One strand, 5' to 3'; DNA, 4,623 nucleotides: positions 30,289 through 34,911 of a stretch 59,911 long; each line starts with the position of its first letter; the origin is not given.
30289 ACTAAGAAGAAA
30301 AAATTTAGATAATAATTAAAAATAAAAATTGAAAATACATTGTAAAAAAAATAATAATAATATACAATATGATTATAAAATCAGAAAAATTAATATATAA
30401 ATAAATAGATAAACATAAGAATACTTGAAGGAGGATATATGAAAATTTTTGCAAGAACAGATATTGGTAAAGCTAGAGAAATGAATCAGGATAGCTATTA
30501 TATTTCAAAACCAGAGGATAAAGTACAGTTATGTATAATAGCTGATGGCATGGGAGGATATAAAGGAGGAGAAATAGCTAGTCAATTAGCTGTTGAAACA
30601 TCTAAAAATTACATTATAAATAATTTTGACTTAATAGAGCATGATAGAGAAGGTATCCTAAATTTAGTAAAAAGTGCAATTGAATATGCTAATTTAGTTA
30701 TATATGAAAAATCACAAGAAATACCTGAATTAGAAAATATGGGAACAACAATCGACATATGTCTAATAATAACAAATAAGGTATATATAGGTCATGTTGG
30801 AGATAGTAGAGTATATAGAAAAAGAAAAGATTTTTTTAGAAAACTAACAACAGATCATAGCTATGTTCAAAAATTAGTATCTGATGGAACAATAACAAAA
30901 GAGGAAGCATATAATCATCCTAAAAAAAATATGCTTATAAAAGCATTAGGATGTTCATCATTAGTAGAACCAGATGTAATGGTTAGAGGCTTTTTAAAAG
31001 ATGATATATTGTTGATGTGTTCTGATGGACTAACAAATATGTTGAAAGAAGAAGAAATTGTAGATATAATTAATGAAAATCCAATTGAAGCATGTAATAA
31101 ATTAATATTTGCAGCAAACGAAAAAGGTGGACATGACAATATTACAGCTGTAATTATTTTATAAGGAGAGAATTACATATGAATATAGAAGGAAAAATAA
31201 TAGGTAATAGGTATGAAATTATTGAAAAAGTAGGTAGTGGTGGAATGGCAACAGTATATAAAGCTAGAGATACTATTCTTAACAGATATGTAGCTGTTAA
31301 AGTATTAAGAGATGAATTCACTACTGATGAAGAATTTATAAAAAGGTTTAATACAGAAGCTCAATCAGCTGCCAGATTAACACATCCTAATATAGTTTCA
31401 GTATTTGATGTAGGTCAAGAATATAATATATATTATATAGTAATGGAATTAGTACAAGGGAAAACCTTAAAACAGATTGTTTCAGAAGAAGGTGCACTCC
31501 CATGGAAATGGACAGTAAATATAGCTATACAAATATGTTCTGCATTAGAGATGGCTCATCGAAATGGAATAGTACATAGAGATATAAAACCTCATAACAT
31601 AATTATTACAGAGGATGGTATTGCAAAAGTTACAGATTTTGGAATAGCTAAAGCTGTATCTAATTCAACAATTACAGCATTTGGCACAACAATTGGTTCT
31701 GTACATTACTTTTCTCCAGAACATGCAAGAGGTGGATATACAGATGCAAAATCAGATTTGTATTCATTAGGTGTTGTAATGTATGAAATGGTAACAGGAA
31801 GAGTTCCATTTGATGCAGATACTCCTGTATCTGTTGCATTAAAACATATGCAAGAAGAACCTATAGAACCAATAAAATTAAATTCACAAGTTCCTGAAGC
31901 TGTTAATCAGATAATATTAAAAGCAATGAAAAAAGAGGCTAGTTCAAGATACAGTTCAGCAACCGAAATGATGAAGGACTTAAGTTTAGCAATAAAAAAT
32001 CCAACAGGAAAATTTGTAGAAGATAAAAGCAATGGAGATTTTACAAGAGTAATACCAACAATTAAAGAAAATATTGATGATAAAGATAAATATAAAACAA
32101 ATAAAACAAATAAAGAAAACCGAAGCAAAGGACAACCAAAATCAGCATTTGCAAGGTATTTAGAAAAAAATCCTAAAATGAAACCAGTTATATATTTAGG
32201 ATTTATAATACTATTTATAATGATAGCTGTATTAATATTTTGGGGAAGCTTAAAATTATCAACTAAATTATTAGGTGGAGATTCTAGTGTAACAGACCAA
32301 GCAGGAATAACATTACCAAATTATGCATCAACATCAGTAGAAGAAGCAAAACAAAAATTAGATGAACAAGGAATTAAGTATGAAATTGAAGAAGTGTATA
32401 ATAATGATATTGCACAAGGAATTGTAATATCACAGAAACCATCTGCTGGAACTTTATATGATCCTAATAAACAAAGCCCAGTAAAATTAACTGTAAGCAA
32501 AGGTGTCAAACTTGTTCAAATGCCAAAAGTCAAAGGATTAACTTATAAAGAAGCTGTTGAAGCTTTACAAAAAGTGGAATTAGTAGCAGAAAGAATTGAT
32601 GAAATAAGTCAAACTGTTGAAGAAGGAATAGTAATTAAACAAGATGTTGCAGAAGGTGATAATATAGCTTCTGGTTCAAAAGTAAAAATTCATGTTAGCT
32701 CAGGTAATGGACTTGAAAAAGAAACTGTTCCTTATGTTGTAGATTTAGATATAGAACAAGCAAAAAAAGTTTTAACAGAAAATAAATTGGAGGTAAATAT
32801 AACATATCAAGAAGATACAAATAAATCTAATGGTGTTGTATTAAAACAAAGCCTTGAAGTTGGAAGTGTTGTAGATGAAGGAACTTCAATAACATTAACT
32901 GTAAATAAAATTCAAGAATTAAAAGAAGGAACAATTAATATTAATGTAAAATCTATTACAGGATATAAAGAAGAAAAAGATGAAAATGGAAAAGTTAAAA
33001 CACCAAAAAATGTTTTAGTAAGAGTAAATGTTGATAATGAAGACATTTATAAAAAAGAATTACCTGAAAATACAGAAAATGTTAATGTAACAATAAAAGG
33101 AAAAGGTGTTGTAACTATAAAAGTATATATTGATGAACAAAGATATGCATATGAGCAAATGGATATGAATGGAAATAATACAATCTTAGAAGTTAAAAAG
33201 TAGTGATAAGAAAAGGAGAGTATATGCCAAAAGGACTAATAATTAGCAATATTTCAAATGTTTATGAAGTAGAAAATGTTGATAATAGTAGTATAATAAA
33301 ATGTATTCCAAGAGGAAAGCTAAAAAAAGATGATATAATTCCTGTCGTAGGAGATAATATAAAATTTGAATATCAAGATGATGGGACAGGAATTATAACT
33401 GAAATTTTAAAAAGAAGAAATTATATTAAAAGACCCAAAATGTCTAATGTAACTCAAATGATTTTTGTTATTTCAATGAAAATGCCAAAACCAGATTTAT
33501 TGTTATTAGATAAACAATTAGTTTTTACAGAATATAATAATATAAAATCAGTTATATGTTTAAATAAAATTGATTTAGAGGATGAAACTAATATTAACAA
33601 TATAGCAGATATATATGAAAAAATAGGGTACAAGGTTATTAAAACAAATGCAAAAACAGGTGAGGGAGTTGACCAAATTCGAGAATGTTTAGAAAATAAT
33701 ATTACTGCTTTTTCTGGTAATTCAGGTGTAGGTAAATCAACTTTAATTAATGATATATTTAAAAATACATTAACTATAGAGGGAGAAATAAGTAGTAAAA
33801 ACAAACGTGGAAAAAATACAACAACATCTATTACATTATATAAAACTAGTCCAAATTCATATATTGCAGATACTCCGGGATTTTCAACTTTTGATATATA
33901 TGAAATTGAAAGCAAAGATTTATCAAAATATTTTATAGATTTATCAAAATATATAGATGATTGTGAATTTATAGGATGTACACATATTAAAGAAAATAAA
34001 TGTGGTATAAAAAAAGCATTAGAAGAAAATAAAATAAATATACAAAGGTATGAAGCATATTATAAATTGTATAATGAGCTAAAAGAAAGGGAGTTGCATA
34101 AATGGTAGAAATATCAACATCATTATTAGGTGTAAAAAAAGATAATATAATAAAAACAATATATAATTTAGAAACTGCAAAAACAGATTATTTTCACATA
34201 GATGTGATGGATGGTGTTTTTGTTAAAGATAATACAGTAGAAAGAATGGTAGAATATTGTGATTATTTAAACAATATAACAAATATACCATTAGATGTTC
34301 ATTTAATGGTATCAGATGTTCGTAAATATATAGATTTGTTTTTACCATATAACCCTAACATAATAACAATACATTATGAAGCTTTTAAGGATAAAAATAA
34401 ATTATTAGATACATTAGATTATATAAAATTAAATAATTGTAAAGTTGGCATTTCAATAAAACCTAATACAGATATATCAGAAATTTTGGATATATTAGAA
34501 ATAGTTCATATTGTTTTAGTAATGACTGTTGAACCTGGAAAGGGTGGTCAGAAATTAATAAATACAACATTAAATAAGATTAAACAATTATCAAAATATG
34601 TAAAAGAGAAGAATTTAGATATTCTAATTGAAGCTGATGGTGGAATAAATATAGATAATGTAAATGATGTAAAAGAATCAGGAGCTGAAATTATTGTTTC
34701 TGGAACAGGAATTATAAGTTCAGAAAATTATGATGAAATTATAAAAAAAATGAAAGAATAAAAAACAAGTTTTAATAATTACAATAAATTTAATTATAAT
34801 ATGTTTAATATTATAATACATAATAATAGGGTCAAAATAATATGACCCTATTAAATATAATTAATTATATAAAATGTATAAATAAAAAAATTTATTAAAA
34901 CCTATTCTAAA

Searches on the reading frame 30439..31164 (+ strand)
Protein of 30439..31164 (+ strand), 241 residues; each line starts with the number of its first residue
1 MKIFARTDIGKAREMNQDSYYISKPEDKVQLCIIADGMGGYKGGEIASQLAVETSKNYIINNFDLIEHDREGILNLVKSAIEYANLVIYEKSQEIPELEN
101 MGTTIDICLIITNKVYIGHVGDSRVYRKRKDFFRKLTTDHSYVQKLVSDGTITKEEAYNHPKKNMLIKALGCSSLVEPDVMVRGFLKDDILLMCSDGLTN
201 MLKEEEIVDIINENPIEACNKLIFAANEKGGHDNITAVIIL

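Call 41: search_protein_families(library=ncbifam, proteins=[window:30439-31164:+], max_evalue=1e-10)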
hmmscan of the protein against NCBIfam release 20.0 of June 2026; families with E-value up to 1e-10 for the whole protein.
window:30439-31164:+ (241 aa): 2 families
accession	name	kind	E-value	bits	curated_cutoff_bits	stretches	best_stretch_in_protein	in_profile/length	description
NF033484.1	Stp1_PP2C_phos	equivalog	3.8e-81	272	230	1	7-240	2-231/232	Stp1/IreP family PP2C-type Ser/Thr phosphatase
NF011149.0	PRK14559.1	equivalog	1.9e-43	149.2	374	1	5-240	376-629/642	serine/threonine phosphatase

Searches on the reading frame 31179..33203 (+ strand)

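Call 41: search_protein_families(library=ncbifam, proteins=[window:31179-33203:+], max_evalue=1e-10)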
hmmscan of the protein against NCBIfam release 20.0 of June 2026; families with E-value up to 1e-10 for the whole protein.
window:31179-33203:+ (674 aa): 11 families
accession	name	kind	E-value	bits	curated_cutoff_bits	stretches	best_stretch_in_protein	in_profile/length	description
NF033483.0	PknB_PASTA_kin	equivalog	1.3e-185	618.6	450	1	5-575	2-562/563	Stk1 family PASTA domain-containing Ser/Thr kinase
NF052427.1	StpK7MSMEG_1200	equivalog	5.6e-64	216.7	900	1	11-276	8-273/601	serine/threonine protein kinase StpK7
NF047741.1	antiphage_MADS6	equivalog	2.6e-56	191.4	460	2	113-282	302-471/612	methylation-associated defense system protein kinase MAD6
TIGR03903.1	TOMM_kin_cyc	equivalog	7.2e-49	166.5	705.75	1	37-297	5-274/1267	TOMM system kinase/cyclase fusion protein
NF009651.0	PRK13184.1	equivalog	2.6e-47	161.4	839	1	10-273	2-292/932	serine/threonine-protein kinase PknD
NF053615.1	SerThrKinAfsKStmc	equivalog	1.3e-38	133.2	1300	1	11-261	14-258/809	protein serine/threonine kinase AfsK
NF038150.1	lanthi_synth_IV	equivalog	2.2e-29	102.4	650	1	7-274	186-459/851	class IV lanthionine synthetase LanL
NF033442.0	BREX_PglW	equivalog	2.3e-25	88.6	990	1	4-266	506-764/1391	BREX system serine/threonine kinase PglW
NF058632.1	SerThrKinPrkT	equivalog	1.5e-21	76.8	280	1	2-312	13-278/322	serine/threonine protein kinase PrkT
NF038151.1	lanthi_synth_III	equivalog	1.4e-15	56.8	575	1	25-255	235-467/833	class III lanthionine synthetase LanKC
NF043056.1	T4SS_LegK1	equivalog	1.1e-12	47.3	550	1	10-203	67-282/516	Dot/Icm T4SS effector kinase LegK1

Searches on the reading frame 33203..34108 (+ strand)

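Call 41: search_protein_families(library=ncbifam, proteins=[window:33203-34108:+], max_evalue=1e-10)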
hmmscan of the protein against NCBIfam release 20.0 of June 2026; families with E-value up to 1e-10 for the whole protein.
window:33203-34108:+ (301 aa): 3 families
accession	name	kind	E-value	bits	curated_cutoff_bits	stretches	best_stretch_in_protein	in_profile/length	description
TIGR00157.1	TIGR00157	equivalog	1.3e-66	224.6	100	1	48-290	2-246/247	ribosome small subunit-dependent GTPase A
NF008931.0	PRK12288.1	equivalog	1.4e-58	198.6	360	1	10-297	41-337/347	small ribosomal subunit biogenesis GTPase RsgA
NF008932.0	PRK12289.1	equivalog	5.1e-52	177.1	483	1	20-295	32-303/363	small ribosomal subunit biogenesis GTPase RsgA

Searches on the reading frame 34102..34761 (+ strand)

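Call 41: search_protein_families(library=ncbifam, proteins=[window:34102-34761:+], max_evalue=1e-10)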
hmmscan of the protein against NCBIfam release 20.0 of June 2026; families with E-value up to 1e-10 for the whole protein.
window:34102-34761:+ (219 aa): 5 families
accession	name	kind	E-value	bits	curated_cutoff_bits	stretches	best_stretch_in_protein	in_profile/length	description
NF004076.0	PRK05581.1-4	subfamily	2.6e-61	206.7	165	1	2-218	5-216/221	ribulose-phosphate 3-epimerase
TIGR01163.1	rpe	equivalog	6.4e-57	192.3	212.6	1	4-218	2-211/211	ribulose-phosphate 3-epimerase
NF007266.0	PRK09722.1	equivalog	1.6e-40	139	271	1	2-205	3-202/230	D-allulose 6-phosphate 3-epimerase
NF005986.0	PRK08091.1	equivalog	2.4e-20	73.5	264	1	4-218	15-224/229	ribulose-phosphate 3-epimerase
NF005944.0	PRK08005.1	equivalog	7.8e-19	67.7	376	1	19-214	18-204/210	ribulose-phosphate 3 epimerase family protein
